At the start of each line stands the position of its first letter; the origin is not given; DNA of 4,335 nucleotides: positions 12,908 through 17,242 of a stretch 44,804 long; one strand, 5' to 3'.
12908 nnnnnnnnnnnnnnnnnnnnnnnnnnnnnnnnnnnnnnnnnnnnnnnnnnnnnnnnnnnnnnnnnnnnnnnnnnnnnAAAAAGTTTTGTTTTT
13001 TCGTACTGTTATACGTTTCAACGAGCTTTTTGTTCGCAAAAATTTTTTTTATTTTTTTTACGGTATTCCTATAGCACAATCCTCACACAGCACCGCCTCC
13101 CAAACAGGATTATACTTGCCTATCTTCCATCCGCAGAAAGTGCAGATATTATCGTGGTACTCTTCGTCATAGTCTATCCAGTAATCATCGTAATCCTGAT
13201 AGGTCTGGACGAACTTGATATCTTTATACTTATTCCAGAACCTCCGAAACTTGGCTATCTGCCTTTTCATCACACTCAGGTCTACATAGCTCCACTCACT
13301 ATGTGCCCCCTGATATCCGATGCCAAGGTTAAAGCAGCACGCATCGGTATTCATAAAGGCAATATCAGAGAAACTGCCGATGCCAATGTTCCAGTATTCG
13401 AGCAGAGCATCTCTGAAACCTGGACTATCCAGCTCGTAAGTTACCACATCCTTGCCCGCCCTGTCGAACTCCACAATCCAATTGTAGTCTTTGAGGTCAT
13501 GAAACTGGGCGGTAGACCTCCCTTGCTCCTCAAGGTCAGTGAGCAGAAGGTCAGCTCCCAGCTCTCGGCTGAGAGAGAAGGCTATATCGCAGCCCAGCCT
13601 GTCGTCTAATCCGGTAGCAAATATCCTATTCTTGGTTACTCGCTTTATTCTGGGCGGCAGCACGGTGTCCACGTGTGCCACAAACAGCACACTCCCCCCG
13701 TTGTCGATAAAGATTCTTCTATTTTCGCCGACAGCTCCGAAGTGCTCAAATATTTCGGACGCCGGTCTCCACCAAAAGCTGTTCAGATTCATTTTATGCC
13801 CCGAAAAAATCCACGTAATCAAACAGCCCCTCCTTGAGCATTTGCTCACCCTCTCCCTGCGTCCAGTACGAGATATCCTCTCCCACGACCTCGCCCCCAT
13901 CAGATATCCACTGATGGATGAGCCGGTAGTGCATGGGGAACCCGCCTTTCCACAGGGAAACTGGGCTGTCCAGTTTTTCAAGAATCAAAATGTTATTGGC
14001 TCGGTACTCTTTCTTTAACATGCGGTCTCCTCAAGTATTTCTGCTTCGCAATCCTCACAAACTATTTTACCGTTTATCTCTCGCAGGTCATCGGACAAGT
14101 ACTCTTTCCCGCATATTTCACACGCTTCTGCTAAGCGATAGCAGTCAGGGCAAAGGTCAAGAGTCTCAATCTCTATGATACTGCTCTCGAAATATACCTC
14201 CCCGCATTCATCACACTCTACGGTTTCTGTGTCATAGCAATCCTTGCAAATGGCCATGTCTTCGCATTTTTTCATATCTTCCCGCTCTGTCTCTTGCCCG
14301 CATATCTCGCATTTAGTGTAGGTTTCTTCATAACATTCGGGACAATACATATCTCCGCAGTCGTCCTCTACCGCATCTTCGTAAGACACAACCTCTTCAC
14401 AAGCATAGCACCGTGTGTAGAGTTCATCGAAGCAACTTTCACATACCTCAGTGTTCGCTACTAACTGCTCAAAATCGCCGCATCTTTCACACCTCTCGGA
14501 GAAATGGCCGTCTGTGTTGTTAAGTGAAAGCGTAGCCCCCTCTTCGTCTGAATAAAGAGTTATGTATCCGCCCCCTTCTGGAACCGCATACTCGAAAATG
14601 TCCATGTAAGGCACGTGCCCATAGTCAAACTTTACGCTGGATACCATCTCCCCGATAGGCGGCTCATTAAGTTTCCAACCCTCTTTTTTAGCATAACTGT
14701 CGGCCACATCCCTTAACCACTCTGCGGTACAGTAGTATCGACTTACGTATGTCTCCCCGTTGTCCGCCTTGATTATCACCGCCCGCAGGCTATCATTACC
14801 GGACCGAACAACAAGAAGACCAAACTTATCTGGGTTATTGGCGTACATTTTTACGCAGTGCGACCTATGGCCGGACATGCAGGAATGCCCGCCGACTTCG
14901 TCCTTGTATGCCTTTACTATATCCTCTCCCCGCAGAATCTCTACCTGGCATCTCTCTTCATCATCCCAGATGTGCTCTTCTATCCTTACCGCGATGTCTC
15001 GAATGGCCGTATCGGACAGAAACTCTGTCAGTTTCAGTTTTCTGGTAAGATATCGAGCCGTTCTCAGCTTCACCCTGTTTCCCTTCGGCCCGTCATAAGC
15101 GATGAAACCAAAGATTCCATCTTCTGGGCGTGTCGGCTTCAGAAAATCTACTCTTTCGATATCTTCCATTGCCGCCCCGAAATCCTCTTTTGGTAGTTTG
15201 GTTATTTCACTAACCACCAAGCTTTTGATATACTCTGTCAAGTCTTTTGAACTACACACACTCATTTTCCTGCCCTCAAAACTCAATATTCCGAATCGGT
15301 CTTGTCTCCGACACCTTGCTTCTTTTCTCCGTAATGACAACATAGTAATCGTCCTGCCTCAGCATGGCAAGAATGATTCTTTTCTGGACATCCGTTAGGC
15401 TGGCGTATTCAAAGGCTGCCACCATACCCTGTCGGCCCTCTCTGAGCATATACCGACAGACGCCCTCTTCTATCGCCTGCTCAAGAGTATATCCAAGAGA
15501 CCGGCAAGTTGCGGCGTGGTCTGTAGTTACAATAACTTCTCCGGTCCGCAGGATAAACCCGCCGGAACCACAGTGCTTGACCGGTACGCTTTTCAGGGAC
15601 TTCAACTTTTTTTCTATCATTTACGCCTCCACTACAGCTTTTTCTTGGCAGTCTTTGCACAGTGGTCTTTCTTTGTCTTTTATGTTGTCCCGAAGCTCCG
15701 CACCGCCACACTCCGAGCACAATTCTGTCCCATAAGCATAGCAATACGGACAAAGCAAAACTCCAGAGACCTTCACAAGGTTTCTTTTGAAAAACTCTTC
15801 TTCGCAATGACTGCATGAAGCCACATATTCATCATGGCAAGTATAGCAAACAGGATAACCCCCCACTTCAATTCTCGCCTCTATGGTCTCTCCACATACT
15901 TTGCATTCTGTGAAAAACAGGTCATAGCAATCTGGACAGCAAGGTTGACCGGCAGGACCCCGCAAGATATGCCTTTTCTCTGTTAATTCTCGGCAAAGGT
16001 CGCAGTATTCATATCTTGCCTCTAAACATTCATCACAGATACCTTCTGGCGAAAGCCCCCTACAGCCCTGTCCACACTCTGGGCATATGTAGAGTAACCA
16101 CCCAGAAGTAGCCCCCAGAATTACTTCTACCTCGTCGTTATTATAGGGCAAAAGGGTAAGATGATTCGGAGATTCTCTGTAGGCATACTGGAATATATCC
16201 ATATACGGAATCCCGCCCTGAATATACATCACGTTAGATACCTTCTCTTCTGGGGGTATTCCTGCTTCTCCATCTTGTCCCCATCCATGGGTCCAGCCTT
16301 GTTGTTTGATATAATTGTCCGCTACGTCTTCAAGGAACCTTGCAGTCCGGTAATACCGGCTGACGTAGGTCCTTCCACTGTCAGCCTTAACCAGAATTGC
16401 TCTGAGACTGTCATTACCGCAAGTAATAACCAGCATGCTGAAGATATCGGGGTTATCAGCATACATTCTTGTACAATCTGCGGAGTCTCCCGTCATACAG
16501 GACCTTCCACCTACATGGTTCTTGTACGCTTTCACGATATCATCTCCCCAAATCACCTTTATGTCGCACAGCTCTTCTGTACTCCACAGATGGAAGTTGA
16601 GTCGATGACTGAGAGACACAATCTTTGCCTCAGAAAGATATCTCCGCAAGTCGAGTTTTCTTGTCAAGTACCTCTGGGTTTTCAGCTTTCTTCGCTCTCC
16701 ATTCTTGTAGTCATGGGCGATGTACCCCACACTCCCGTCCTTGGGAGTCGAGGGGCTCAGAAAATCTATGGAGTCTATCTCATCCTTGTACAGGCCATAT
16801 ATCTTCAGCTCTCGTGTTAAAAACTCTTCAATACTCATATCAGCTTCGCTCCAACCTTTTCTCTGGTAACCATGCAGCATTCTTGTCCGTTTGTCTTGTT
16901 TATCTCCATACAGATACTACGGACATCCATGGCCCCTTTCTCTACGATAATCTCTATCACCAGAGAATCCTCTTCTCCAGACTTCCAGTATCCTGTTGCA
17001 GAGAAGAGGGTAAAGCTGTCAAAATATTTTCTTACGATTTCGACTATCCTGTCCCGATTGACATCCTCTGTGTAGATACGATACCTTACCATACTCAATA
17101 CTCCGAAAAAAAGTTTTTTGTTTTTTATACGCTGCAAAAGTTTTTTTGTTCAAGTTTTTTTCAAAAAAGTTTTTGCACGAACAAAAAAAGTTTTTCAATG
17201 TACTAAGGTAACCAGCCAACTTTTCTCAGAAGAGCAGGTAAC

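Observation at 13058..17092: First operon after a phage promoter: two paralogs with five-fold zinc-ribbon arrays, ending in a ribbon-tagged M28/M42-like peptidase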

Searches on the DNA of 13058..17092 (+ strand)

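Call 6: search_dna_similar(query=window:13058-17092:+, collection=phages, mode=distant)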
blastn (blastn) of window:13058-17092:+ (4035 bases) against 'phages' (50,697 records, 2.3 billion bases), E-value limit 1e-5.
No match.
